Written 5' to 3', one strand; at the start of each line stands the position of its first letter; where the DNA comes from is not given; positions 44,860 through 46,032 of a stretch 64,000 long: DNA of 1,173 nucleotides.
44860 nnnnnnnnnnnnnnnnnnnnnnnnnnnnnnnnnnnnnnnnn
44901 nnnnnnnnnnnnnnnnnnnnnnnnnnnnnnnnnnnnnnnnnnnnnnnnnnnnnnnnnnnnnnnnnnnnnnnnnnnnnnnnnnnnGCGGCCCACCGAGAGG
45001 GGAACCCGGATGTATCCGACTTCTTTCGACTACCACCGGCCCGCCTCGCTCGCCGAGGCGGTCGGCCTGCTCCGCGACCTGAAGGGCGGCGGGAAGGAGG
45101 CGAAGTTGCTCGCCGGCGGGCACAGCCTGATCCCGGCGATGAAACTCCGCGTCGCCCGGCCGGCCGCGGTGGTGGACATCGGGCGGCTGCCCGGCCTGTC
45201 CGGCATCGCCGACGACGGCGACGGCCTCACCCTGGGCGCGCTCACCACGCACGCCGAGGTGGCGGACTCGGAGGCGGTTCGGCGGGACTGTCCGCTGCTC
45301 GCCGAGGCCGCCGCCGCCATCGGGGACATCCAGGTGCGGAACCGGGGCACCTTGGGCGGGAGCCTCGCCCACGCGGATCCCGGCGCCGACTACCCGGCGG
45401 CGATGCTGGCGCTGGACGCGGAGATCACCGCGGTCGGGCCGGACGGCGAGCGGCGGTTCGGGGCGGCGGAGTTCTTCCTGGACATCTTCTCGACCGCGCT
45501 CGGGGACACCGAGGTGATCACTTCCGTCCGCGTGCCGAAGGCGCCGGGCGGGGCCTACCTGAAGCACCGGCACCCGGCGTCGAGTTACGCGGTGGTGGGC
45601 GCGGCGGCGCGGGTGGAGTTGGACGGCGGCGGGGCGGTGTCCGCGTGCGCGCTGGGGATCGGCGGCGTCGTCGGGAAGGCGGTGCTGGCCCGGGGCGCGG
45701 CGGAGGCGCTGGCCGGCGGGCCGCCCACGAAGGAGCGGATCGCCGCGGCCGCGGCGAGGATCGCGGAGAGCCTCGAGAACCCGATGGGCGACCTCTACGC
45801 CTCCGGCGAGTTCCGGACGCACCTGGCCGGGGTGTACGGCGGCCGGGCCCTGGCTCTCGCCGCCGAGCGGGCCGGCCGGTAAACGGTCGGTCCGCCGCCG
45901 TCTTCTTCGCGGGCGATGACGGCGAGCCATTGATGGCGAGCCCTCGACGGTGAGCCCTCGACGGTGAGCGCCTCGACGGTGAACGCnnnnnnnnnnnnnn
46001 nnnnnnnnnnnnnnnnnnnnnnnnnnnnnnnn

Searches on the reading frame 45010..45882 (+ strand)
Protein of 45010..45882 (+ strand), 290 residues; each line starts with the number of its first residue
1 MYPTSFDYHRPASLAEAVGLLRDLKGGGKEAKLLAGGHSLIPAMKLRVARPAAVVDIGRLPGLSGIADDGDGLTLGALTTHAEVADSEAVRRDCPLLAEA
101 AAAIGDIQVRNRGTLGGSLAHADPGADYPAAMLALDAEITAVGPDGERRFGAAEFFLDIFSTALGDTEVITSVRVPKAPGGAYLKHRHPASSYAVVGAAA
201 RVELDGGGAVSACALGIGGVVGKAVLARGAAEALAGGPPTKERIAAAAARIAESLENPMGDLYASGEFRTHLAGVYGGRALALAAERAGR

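Call 39: search_protein_families(library=pfam, proteins=[window:45010-45882:+], max_evalue=0.001)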
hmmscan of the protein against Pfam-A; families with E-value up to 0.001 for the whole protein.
window:45010-45882:+ (290 aa): 2 families
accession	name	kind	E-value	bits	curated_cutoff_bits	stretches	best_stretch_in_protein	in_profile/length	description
PF00941.27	FAD_binding_5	-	4.3e-53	180.1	27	1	5-177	2-169/170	FAD binding domain in molybdopterin dehydrogenase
PF03450.22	CO_deh_flav_C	-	6e-16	58.9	25.5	1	185-281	5-99/102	CO dehydrogenase flavoprotein C-terminal domain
